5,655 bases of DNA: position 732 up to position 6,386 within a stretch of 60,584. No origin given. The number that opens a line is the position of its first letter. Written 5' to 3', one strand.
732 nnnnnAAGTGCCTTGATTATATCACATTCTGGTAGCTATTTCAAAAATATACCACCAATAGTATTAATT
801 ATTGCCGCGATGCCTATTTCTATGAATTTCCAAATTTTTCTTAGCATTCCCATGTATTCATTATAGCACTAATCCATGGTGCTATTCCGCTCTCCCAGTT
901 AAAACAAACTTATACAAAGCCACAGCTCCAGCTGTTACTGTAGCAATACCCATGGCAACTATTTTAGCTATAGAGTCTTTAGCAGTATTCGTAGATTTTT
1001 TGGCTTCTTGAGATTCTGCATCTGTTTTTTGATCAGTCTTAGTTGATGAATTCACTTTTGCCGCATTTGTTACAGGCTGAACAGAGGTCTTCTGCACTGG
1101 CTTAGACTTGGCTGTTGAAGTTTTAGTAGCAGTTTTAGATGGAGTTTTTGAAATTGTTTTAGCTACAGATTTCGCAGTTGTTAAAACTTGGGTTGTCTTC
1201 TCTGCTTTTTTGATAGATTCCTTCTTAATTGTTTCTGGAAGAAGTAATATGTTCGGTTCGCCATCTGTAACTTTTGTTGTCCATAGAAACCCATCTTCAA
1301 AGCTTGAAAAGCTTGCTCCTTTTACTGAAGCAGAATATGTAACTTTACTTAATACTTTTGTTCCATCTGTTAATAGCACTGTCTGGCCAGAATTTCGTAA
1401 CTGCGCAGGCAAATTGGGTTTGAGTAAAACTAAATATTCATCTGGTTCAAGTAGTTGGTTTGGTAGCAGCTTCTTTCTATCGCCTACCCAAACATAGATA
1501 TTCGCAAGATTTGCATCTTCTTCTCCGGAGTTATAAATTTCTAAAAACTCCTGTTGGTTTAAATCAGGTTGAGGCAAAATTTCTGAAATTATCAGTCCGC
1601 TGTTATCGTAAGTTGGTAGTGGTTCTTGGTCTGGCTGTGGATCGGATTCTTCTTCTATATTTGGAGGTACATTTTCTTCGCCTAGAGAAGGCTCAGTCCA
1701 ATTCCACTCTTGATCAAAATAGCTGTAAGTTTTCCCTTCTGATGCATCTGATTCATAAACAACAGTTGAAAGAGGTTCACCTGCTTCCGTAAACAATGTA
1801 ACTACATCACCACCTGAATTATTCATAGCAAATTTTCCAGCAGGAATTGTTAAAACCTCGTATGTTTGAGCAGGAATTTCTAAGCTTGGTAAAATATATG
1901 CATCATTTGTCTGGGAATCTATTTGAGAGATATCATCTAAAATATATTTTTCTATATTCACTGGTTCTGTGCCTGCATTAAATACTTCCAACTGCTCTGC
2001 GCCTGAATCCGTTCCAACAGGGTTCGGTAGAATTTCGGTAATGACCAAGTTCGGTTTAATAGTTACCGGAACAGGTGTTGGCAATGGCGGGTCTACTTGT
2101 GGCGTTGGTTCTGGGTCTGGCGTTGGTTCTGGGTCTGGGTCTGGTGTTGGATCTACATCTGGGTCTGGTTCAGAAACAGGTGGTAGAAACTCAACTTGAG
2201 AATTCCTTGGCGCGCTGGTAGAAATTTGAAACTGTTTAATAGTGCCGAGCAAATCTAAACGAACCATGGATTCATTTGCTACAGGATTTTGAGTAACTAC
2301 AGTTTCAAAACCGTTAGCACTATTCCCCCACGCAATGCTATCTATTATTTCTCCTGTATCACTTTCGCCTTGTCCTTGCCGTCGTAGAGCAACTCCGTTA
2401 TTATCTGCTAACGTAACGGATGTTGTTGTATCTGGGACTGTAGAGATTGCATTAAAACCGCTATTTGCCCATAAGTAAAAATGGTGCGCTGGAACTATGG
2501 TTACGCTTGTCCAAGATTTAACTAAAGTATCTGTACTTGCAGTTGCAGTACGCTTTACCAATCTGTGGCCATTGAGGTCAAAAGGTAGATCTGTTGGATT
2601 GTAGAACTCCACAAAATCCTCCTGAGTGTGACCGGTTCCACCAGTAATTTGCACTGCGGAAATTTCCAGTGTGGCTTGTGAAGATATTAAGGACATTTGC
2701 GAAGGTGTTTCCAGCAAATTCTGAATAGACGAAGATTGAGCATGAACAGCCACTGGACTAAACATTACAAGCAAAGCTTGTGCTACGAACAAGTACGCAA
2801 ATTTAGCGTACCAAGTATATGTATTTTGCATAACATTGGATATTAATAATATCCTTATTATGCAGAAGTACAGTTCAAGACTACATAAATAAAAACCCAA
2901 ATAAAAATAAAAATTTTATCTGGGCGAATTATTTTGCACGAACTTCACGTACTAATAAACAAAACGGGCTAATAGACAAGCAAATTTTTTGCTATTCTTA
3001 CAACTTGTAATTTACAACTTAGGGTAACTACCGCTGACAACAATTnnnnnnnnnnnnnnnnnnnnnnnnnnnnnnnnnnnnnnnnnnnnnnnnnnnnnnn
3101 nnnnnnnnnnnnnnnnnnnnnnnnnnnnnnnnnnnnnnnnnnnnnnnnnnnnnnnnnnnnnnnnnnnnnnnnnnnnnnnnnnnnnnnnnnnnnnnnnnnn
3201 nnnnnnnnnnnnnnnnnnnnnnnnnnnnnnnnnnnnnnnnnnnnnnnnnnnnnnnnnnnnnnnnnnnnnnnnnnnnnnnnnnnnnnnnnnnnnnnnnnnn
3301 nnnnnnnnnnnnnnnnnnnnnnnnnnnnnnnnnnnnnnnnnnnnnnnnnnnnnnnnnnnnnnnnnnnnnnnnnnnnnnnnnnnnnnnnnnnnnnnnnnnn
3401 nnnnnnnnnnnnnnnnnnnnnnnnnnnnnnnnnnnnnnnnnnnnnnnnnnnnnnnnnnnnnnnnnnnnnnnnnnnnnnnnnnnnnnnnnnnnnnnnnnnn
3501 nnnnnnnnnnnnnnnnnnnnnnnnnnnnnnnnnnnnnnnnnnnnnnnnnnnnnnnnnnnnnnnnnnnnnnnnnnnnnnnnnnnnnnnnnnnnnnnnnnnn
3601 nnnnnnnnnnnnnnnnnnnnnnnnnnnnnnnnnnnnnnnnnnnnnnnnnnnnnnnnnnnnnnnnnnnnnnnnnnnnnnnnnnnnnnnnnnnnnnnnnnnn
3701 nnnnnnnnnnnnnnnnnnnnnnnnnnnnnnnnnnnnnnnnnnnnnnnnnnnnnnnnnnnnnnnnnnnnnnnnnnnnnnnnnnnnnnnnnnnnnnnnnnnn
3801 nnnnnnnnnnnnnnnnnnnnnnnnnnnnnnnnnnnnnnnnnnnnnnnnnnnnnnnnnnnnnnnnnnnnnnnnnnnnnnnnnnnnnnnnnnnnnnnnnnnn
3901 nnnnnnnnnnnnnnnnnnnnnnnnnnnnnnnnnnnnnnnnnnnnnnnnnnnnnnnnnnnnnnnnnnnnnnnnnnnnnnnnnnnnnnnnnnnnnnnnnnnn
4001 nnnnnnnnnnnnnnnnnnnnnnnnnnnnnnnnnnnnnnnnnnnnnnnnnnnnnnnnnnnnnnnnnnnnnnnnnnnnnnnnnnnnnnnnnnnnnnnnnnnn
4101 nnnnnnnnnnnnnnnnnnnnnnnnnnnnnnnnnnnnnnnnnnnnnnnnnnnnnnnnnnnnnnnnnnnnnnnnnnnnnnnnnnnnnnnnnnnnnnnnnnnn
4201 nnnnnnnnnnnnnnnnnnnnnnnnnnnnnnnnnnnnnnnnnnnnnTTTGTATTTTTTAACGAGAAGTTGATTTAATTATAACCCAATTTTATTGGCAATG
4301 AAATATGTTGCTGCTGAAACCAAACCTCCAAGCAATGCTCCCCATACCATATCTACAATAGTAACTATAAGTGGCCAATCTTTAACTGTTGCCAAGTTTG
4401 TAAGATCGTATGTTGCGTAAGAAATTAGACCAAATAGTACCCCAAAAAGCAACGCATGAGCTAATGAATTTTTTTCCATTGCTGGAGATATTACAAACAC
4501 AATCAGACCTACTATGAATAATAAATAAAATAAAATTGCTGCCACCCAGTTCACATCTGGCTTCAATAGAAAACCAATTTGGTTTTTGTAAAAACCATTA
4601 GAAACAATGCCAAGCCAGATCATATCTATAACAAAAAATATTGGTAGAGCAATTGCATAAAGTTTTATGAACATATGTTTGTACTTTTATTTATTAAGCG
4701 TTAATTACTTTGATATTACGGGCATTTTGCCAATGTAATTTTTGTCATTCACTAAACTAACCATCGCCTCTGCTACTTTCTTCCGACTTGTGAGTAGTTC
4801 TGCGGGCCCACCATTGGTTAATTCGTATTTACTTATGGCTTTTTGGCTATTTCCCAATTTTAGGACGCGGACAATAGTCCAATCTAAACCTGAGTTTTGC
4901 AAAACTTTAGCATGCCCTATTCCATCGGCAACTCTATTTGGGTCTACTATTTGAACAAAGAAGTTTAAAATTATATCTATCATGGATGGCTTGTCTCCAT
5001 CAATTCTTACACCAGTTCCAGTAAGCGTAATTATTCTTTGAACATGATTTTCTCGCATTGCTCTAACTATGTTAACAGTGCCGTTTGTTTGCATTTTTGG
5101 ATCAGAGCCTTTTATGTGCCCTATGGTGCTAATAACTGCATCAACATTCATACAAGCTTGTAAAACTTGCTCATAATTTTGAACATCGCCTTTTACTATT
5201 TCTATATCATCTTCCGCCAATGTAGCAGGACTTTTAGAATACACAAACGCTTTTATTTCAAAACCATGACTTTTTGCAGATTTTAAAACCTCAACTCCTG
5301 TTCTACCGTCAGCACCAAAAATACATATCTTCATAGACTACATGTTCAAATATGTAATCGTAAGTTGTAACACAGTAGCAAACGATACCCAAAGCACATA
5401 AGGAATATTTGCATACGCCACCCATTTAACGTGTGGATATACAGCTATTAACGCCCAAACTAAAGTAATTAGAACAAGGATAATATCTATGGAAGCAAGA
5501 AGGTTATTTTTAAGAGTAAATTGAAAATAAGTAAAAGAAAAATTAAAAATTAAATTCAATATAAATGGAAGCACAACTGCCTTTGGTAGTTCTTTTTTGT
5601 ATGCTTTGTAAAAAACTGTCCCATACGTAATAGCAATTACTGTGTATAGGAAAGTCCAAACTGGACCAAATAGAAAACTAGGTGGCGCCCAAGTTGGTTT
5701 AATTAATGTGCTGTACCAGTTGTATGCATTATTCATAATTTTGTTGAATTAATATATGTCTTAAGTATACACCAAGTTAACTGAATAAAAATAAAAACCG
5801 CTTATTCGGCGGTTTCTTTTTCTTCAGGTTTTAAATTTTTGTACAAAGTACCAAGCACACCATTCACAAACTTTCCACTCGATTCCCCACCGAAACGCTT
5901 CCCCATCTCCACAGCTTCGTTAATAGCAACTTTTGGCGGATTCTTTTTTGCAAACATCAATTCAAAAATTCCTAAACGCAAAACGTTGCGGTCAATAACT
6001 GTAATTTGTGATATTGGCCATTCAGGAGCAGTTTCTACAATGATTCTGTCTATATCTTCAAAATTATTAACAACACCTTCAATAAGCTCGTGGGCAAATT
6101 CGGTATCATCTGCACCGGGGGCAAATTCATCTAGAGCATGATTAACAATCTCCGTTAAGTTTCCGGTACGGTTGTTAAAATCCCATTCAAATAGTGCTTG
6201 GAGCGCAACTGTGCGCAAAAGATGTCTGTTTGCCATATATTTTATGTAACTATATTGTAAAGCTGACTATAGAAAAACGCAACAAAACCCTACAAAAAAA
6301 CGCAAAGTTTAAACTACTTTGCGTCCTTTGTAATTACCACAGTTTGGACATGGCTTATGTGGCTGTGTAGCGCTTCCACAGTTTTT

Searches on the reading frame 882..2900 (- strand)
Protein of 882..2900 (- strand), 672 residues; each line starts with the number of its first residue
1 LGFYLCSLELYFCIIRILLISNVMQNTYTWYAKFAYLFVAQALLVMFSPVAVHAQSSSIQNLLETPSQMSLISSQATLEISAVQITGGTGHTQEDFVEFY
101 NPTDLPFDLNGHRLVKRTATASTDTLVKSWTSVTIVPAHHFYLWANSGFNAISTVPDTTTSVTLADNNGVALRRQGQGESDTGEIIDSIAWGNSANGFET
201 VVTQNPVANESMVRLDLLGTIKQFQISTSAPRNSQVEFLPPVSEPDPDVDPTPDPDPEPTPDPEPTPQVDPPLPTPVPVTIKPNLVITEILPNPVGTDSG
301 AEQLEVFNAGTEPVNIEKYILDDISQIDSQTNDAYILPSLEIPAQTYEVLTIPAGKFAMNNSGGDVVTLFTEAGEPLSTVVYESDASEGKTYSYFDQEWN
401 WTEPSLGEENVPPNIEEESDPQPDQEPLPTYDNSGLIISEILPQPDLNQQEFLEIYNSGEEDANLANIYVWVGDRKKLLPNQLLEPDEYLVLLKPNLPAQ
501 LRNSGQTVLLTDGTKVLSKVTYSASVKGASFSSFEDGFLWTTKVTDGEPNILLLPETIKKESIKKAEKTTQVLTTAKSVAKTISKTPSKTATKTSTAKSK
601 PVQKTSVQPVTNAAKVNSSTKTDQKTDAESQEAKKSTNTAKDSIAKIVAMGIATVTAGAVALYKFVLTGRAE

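Call 54: search_protein_families(library=pfam, max_evalue=0.00001, proteins=[window:882-2900:-])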
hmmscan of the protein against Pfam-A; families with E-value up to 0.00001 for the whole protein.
window:882-2900:- (672 aa): 1 family
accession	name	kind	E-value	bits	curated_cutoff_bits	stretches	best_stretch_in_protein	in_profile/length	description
PF00932.25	LTD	-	7.7e-31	107.1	34.3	3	431-522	3-107/109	Lamin Tail Domain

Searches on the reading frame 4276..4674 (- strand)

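Call 54: search_protein_families(library=pfam, max_evalue=0.00001, proteins=[window:4276-4674:-])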
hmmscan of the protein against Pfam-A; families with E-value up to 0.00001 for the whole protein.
window:4276-4674:- (132 aa): 1 family
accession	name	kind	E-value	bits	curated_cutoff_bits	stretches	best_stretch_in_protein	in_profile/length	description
PF09945.14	DUF2177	-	5.1e-46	156.2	26.9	1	3-124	2-123/124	Predicted membrane protein (DUF2177)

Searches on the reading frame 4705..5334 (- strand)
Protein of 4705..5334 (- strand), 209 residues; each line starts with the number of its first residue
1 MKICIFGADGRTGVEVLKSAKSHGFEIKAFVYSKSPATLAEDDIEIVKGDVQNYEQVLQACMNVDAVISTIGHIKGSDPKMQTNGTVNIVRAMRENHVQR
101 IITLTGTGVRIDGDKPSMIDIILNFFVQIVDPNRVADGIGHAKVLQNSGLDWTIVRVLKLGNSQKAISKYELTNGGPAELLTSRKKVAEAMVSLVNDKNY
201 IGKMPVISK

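Call 54: search_protein_families(library=pfam, max_evalue=0.00001, proteins=[window:4705-5334:-])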
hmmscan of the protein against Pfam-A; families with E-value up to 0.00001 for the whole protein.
window:4705-5334:- (209 aa): 2 families
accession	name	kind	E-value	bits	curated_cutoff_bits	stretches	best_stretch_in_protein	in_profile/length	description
PF13460.12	NAD_binding_10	-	1.7e-31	109.9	27.2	1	7-197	1-183/184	NAD(P)H-binding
PF05368.20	NmrA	-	1.9e-10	41.3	27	1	2-102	4-103/298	NmrA-like family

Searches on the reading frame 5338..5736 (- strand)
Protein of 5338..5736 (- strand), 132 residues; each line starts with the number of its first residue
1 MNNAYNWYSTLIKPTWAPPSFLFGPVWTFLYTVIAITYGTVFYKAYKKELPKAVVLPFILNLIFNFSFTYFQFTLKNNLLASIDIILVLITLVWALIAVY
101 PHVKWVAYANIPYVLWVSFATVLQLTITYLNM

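Call 54: search_protein_families(library=pfam, max_evalue=0.00001, proteins=[window:5338-5736:-])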
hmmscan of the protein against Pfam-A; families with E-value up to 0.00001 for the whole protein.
window:5338-5736:- (132 aa): 1 family
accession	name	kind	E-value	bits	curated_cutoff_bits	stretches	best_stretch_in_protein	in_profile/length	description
PF03073.20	TspO_MBR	-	1.2e-27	96.9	24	1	4-129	20-144/145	TspO/MBR family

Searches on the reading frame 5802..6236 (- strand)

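Call 54: search_protein_families(library=pfam, max_evalue=0.00001, proteins=[window:5802-6236:-])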
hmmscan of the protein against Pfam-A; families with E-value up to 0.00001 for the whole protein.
window:5802-6236:- (144 aa): 1 family
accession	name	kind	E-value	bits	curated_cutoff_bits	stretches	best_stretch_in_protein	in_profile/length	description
PF01029.23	NusB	-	1.8e-34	119.4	23.1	1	8-132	4-132/133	NusB family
